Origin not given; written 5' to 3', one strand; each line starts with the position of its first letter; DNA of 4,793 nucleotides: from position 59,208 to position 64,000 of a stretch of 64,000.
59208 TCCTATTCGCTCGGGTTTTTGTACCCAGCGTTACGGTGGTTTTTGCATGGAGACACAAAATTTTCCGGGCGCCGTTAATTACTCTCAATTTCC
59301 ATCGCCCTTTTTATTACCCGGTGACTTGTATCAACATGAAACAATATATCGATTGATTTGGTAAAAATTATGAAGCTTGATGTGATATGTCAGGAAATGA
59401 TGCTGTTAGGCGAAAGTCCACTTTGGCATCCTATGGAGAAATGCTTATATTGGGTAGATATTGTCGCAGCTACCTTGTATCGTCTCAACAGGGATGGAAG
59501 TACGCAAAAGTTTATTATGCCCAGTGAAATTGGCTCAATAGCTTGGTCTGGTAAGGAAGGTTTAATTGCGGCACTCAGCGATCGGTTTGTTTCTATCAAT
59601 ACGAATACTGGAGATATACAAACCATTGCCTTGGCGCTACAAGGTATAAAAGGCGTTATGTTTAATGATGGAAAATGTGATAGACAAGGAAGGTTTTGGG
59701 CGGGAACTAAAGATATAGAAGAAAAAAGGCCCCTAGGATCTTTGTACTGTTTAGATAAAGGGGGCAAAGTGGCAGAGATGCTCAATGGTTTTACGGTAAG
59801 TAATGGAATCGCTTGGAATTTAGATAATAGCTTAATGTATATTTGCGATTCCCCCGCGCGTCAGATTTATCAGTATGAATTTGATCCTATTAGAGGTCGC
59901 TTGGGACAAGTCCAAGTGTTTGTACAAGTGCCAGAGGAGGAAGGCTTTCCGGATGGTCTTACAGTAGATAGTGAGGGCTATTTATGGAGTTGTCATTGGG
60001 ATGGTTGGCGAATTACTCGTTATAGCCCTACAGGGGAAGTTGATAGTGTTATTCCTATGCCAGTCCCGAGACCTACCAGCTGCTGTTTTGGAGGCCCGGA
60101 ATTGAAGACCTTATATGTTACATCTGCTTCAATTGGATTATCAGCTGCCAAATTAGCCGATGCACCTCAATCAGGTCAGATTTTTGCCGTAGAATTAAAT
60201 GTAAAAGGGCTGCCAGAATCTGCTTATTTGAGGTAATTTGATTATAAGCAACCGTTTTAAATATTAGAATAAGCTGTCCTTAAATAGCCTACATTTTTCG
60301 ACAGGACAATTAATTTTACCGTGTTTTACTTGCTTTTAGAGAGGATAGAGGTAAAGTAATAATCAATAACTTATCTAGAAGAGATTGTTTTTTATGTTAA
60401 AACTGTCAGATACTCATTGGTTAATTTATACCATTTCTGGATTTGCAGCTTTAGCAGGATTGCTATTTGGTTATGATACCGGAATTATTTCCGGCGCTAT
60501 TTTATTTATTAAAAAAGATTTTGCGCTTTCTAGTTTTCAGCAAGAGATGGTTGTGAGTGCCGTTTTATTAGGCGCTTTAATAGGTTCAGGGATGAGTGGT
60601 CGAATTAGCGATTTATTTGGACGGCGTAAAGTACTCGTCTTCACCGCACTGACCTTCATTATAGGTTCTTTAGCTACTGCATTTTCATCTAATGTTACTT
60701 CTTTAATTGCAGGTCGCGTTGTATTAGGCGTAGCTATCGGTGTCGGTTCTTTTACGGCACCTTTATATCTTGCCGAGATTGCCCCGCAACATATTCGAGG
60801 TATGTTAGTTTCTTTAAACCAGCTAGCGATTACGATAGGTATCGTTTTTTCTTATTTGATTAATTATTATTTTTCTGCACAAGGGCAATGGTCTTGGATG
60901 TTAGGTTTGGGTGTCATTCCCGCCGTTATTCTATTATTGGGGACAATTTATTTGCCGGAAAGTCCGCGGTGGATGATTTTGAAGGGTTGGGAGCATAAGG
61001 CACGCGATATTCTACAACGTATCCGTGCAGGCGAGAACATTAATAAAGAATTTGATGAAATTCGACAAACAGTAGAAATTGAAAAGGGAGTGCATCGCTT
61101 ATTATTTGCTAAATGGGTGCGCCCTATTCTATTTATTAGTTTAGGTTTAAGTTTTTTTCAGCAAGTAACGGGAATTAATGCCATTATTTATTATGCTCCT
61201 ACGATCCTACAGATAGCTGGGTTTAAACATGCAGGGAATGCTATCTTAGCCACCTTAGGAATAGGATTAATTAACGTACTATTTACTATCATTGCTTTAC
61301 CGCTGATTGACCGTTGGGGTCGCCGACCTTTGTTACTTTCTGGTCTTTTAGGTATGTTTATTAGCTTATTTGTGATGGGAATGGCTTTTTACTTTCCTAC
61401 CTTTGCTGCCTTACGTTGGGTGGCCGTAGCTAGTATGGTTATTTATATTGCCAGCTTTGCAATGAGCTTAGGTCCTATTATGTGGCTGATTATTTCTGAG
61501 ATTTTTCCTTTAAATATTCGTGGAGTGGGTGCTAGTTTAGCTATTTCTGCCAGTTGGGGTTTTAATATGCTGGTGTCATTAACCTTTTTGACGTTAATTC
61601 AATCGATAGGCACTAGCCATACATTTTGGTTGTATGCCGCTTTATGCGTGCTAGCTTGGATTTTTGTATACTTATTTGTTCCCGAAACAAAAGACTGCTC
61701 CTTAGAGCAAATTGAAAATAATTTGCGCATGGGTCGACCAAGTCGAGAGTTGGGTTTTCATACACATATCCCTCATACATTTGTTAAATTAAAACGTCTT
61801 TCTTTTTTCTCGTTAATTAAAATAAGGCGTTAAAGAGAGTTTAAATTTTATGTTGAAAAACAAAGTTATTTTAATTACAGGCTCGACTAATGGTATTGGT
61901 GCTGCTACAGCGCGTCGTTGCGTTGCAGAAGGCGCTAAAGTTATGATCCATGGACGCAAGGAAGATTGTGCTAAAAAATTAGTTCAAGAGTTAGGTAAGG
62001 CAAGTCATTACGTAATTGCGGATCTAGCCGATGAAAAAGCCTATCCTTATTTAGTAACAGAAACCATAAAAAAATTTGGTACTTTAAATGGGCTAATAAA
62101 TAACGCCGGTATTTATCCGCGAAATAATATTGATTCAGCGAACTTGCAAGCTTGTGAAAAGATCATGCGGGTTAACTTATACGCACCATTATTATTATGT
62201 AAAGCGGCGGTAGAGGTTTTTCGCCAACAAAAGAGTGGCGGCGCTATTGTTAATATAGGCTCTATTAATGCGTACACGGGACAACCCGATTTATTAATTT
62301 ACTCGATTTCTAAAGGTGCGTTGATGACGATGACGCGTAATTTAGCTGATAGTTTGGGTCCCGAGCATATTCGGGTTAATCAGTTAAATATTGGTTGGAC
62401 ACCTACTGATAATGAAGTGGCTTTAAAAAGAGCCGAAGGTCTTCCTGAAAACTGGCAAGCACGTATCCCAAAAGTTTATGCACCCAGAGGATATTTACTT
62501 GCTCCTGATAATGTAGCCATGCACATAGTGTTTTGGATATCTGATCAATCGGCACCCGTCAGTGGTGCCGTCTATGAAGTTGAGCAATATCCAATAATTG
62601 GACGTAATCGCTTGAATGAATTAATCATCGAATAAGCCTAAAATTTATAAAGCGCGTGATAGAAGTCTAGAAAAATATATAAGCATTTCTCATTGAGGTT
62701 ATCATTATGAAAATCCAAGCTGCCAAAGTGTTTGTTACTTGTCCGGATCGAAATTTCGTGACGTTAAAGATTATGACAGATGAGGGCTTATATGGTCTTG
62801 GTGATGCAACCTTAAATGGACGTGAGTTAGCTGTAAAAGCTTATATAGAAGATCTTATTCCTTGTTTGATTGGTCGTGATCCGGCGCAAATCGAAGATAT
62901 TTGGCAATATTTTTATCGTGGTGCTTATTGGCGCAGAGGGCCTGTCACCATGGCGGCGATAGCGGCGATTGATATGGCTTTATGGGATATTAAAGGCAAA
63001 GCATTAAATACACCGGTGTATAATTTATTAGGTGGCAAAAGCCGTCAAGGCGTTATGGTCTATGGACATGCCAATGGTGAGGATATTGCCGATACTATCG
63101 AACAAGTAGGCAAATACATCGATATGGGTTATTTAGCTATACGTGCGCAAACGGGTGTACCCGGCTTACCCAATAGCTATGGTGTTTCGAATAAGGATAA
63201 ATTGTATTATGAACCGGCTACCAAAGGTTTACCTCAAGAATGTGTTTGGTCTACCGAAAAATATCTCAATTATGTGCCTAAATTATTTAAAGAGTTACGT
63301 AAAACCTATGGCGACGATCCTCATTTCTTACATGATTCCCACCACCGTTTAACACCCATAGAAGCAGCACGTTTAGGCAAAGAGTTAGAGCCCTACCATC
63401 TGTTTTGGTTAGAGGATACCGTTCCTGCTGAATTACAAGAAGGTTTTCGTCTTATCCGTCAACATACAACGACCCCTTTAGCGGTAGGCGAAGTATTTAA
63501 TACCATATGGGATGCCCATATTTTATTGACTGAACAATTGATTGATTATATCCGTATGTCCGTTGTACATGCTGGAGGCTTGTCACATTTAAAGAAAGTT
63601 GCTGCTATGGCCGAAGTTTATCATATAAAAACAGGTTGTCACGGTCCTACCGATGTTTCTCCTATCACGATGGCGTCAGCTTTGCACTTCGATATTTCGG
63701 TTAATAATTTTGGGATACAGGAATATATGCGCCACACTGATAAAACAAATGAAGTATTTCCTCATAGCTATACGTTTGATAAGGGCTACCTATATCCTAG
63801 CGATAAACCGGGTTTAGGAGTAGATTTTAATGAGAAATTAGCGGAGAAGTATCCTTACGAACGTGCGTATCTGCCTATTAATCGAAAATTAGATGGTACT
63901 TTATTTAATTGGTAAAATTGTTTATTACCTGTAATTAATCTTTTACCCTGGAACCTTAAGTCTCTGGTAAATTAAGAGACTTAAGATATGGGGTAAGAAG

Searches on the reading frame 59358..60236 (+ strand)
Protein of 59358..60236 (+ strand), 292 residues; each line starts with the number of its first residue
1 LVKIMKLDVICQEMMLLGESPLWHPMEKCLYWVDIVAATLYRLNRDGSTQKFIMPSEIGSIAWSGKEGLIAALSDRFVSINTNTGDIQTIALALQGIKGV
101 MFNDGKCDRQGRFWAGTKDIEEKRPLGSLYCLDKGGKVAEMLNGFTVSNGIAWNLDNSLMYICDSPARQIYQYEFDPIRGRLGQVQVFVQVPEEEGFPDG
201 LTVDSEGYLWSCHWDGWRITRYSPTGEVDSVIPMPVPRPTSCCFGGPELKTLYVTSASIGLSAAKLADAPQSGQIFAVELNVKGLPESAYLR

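Call 42: search_protein_families(library=pfam, proteins=[window:59358-60236:+], max_evalue=0.01)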
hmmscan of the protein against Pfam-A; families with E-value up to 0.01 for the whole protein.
window:59358-60236:+ (292 aa): 4 families
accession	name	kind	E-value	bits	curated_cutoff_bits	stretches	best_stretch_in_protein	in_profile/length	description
PF08450.18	SGL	-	2.2e-83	280.1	26.3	1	17-257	1-245/246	SMP-30/Gluconolactonase/LRE-like region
PF24684.1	Vgb_lyase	-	3.7e-05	23.1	50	1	183-236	85-136/290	Virginiamycin B lyase family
PF01731.26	Arylesterase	-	0.00058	20.4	21.3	1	135-174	43-82/86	Arylesterase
PF03088.22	Str_synth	-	0.01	16.4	25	0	118-173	28-84/89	Strictosidine synthase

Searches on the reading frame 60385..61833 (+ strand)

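Call 65: search_protein_families(library=ncbifam, proteins=[window:60385-61833:+], max_evalue=0.00001)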
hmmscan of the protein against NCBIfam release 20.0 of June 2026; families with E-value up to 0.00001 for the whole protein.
window:60385-61833:+ (482 aa): 35 families (the best 25 are shown)
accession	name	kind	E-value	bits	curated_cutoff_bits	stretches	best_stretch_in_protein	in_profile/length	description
TIGR00879.1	SP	subfamily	2.3e-124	415.8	237.8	1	6-443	47-510/510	sugar porter family MFS transporter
NF052357.1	GlucTporGlcPStph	equivalog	2.5e-124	415.5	750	1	20-450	11-440/445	glucose transporter GlcP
NF007484.0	PRK10077.1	equivalog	3e-98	329.8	608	1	12-446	8-471/480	D-xylose transporter XylE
TIGR00898.1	2A0119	subfamily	3.9e-37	128.2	550.75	1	45-442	117-505/506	cation transport protein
TIGR00895.1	2A0115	subfamily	1.3e-36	126.4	418.55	1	17-388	18-381/398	aromatic acid/H+ symport family MFS transporter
NF053517.1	HbztTptrPcaK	equivalog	4.5e-22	78.6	770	1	8-361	14-363/437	4-hydroxybenzoate transporter PcaK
NF008586.0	PRK11551.1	equivalog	4.6e-19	68.7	410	1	22-211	21-211/406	3-(3-hydroxy-phenyl)propionate transporter MhpT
TIGR00893.1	2A0114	subfamily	2.7e-18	66.1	395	1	35-431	13-397/399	D-galactonate transporter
NF003024.0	PRK03893.1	subfamily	1.1e-17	64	604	1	7-214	15-219/497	sialate:H+ symport family MFS transporter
TIGR00891.1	2A0112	subfamily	3.7e-17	62.5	552.9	1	23-386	19-369/405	sialate:H+ symport family MFS transporter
TIGR00880.1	2_A_01_02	superfamily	1.1e-16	61.2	131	1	61-192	8-140/141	multidrug resistance protein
TIGR00883.1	2A0106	subfamily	1.6e-13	50.5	443.45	1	31-423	15-397/400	metabolite/H+ symporter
TIGR00710.1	efflux_Bcr_CflA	subfamily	1.4e-11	44.5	200.9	1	34-122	23-111/385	Bcr/CflA family efflux MFS transporter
TIGR00887.1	2A0109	equivalog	7.7e-11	41.6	610.3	1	168-445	202-501/502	phosphate:H+ symporter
NF011656.1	PRK15075.1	subfamily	7.8e-11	41.5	445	1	26-424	24-406/419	tricarballylate/proton symporter TcuC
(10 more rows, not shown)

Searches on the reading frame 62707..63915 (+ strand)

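Call 42: search_protein_families(library=pfam, proteins=[window:62707-63915:+], max_evalue=0.01)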
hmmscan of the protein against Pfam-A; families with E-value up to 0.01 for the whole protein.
window:62707-63915:+ (402 aa): 2 families
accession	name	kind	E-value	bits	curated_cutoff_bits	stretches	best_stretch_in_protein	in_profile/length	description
PF13378.12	MR_MLE_C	-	1.2e-42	146.6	29.4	1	191-377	31-218/219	Enolase C-terminal domain-like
PF02746.21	MR_MLE_N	-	2.8e-31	108.6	22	1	10-109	21-117/117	Mandelate racemase / muconate lactonizing enzyme, N-terminal domain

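Call 65: search_protein_families(library=ncbifam, proteins=[window:62707-63915:+], max_evalue=0.00001)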
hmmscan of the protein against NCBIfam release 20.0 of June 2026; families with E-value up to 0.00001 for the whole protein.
window:62707-63915:+ (402 aa): 11 families
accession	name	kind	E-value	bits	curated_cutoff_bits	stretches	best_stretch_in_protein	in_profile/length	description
NF011654.0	PRK15072.1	subfamily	7.7e-216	716.6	430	1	1-402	1-404/404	D-galactonate dehydratase family protein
NF043051.1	ManoateDhtManD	equivalog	1.6e-214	712.2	550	1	1-402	1-403/403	D-mannonate dehydratase ManD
NF010624.0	PRK14017.1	equivalog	1.1e-80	271.6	311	2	1-147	1-145/382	galactonate dehydratase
NF040790.2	glucon_galact_dh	equivalog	6.3e-51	173.4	750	2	185-386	172-373/390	bifunctional D-gluconate/D-galactonate dehydratase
NF040866.1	AraD_Arch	equivalog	8.1e-39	133.7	650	2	17-150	34-172/372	arabinonate dehydratase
NF047820.1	TalGalacDh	equivalog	3.9e-34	118.2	500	2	195-379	187-361/371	L-talarate/galactarate dehydratase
NF011968.0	PRK15440.1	equivalog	3.4e-30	105.2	393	2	40-143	80-184/395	L-rhamnonate dehydratase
TIGR02534.1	mucon_cyclo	subfamily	1.3e-20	73.8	334.95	2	11-138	23-153/368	muconate/chloromuconate family cycloisomerase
NF043002.1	HProlDhtase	equivalog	6.2e-19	68.1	500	1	21-148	37-165/366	cis-3-hydroxy-L-proline dehydratase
NF041118.1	A_G_epim_Thtga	equivalog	3.7e-12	46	500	1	205-340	182-317/341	L-Ala-D/L-Glu epimerase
TIGR01928.1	menC_lowGC_arch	equivalog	4.6e-11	42.3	200.65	0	9-146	15-153/325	o-succinylbenzoate synthase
